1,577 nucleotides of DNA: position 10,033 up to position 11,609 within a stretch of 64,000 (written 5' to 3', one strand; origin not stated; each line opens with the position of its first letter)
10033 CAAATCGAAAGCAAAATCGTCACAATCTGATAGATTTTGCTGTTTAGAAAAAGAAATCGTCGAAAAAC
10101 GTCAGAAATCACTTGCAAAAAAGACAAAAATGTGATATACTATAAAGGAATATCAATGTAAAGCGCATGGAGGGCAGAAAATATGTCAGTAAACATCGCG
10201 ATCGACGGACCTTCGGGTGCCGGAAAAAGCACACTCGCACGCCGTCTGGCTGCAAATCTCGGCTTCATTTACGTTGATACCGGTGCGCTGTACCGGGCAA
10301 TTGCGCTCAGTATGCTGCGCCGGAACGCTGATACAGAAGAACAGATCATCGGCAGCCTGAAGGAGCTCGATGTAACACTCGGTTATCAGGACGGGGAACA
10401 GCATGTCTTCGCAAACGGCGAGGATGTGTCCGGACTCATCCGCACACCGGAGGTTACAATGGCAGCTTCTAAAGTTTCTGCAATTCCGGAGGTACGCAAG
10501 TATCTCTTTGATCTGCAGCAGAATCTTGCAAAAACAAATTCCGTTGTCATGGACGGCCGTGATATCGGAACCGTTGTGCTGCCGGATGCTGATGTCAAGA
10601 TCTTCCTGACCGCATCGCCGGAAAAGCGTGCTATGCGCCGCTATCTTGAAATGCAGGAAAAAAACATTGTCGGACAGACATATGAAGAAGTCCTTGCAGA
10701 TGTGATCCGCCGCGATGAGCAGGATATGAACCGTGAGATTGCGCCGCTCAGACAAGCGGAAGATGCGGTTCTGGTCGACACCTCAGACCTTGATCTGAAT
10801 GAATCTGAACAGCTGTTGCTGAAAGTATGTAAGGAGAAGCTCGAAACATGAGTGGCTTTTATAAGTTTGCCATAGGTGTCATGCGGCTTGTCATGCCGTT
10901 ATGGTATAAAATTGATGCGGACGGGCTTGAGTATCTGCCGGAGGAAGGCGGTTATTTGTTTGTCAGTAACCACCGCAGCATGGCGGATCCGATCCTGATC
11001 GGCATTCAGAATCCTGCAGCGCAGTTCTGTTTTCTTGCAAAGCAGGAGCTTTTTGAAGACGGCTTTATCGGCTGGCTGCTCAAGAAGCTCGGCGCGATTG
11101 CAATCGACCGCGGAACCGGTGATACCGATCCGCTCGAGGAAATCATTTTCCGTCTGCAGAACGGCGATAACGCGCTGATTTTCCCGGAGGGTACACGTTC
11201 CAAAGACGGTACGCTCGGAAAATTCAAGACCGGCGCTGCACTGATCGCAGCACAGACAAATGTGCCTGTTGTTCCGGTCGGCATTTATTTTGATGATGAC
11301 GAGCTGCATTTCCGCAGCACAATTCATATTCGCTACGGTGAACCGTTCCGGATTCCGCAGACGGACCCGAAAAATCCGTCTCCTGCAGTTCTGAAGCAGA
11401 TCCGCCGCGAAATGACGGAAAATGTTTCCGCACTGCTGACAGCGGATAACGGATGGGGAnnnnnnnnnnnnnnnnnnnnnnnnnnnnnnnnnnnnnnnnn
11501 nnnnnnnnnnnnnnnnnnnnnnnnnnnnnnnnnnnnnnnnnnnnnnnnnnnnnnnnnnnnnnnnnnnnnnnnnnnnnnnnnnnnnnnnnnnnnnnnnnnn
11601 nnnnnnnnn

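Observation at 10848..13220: One ORF fuses a PlsC acyltransferase, a ~250-aa polyacidic linker, a TM helix and a VanY-like domain with degenerate catalytic motifs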

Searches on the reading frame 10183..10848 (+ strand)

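Call 3: search_protein_families(library=pfam, proteins=[window:10183-10848:+], max_evalue=1)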
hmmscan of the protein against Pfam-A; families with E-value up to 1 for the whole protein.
window:10183-10848:+ (222 aa): 26 families (the best 25 are shown)
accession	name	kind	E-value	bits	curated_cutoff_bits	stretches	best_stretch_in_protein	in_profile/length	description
PF02224.24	Cytidylate_kin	-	3.4e-73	246.3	26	1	5-209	1-202/211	Cytidylate kinase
PF13189.12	Cytidylate_kin2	-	7.7e-11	42.9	28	1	4-166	1-135/176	Cytidylate kinase-like family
PF13238.12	AAA_18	-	3.4e-08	34.4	29.4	1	5-153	1-108/128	AAA domain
PF13207.12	AAA_17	-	9.5e-07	29.6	27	1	9-44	2-37/136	AAA domain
PF13521.12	AAA_28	-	2e-05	25.3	27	1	5-31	2-28/164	AAA domain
PF13671.12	AAA_33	-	3.9e-05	24.4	27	1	8-42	5-39/143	AAA domain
PF00485.24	PRK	-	0.00076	19.8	22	1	5-32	2-29/196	Phosphoribulokinase / Uridine kinase family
PF01202.28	SKI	-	0.0013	19.3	22.1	1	12-35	2-25/159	Shikimate kinase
PF13401.12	AAA_22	-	0.0021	18.8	27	1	5-30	8-38/130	AAA domain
PF20720.3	nSTAND3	-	0.0023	18.1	27.2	1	6-26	21-41/155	Novel STAND NTPase 3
PF01712.25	dNK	-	0.0024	18.1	27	1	5-30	1-26/203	Deoxynucleoside kinase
PF00005.33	ABC_tran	-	0.003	18.6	25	1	5-26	14-35/137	ABC transporter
PF05729.18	NACHT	-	0.0045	17.3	26.7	1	5-28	3-26/167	NACHT domain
PF13191.12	AAA_16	-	0.0082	17.1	32.6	1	6-27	28-49/167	AAA ATPase domain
PF00406.28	ADK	-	0.018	15.6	26.8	1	9-40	3-34/151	Adenylate kinase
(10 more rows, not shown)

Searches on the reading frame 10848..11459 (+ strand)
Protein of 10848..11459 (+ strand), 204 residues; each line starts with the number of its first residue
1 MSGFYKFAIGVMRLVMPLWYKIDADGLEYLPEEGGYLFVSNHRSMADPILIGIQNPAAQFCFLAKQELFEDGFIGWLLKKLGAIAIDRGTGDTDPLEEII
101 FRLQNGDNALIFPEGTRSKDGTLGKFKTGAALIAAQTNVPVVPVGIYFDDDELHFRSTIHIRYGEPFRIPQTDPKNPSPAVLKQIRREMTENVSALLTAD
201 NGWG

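Call 57: search_solved_structures(query=window:10848-11459:+, max_evalue=0.001, show_alignments=1)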
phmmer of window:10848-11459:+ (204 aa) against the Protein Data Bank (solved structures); distinct sequences matched with E-value up to 0.001: 1.
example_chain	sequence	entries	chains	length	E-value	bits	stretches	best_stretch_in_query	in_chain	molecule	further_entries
5kym_A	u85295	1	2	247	7.4e-20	74.6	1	19-147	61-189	1-acyl-sn-glycerol-3-phosphate acyltransferase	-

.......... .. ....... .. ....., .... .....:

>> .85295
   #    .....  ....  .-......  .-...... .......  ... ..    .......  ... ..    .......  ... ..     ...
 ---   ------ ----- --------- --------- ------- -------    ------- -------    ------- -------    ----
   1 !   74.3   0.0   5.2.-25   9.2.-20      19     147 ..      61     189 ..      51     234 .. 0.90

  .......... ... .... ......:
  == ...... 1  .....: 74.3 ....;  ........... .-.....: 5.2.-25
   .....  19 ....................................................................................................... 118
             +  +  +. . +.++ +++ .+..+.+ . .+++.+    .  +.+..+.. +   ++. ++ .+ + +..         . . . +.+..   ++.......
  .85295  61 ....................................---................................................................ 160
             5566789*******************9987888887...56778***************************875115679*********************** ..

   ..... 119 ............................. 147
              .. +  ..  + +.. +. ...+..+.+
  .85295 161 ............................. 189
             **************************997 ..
